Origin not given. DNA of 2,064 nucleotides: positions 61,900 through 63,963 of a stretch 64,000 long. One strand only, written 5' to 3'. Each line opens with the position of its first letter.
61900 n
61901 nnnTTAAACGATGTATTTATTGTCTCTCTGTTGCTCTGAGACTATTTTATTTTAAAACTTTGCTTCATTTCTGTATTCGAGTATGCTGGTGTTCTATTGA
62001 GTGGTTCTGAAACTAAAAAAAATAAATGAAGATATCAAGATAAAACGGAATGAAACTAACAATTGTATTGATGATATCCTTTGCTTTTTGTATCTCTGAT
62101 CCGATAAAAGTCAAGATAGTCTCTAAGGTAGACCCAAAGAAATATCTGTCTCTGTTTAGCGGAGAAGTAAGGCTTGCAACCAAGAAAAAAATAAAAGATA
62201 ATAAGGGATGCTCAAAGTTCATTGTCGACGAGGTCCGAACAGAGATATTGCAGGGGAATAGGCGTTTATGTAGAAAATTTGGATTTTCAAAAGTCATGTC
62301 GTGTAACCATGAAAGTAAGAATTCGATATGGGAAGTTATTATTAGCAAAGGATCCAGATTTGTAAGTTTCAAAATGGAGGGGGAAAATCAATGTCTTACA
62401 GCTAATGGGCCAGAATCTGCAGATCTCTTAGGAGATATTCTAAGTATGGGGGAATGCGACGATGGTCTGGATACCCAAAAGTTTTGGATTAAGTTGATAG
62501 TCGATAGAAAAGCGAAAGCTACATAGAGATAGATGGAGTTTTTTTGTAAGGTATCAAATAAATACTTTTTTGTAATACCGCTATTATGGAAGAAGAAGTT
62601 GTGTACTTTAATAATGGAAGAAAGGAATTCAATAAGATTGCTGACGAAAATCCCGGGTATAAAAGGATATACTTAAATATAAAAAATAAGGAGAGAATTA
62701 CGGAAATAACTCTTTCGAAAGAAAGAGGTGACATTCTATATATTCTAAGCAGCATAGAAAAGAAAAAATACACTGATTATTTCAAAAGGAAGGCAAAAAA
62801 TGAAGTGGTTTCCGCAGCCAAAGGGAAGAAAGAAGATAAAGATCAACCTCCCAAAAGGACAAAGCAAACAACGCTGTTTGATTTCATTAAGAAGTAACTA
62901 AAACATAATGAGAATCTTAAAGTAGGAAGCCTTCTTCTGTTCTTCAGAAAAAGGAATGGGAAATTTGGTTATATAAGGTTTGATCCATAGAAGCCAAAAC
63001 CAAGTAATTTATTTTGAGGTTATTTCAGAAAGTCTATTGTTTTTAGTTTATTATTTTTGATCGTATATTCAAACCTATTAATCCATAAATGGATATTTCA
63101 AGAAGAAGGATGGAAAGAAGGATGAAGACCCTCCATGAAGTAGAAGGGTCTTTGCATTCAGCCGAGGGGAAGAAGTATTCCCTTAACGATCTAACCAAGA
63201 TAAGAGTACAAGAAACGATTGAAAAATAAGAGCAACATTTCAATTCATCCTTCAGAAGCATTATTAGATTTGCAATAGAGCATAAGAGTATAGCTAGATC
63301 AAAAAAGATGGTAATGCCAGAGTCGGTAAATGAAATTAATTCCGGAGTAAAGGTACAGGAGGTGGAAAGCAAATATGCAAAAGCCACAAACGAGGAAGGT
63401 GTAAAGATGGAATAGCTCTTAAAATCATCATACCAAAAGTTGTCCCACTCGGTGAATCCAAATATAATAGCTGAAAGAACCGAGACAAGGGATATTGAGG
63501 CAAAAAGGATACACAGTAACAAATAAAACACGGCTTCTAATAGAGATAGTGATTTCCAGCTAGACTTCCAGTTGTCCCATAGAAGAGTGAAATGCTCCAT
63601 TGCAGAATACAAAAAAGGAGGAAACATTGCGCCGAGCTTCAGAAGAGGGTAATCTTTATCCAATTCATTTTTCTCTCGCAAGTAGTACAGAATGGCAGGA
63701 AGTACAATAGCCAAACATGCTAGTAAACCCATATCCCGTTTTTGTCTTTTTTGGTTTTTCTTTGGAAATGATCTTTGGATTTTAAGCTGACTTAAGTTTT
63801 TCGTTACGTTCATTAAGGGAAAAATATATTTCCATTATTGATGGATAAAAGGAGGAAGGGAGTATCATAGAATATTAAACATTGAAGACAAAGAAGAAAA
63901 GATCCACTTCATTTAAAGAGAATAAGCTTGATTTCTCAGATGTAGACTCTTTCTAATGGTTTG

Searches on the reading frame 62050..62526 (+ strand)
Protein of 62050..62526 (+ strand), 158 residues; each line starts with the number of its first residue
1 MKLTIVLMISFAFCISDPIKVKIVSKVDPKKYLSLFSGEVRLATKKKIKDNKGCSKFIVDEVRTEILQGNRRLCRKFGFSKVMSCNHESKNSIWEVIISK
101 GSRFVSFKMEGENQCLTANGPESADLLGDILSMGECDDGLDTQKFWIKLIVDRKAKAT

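Call 5: search_protein_families(library=pfam, proteins=[window:62050-62526:+], max_evalue=10)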
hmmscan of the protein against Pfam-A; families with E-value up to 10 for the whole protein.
window:62050-62526:+ (158 aa): 2 families
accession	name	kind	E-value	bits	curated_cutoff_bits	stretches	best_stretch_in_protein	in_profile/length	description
PF00652.28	Ricin_B_lectin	-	0.0014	19.3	29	1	82-145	70-126/126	Ricin-type beta-trefoil lectin domain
PF03498.20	CDtoxinA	-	0.018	15.1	22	1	74-139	64-129/149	Cytolethal distending toxin A/C domain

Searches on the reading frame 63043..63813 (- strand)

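Call 65: search_protein_families(library=pfam, proteins=[window:63043-63813:-], max_evalue=0.001)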
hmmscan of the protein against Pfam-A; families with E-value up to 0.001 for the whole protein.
window:63043-63813:- (256 aa): 1 family
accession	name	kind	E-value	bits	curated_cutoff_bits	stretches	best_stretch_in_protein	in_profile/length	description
PF09591.15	DUF2463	-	3.8e-55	187.5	22.5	1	38-248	1-207/210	Protein of unknown function (DUF2463)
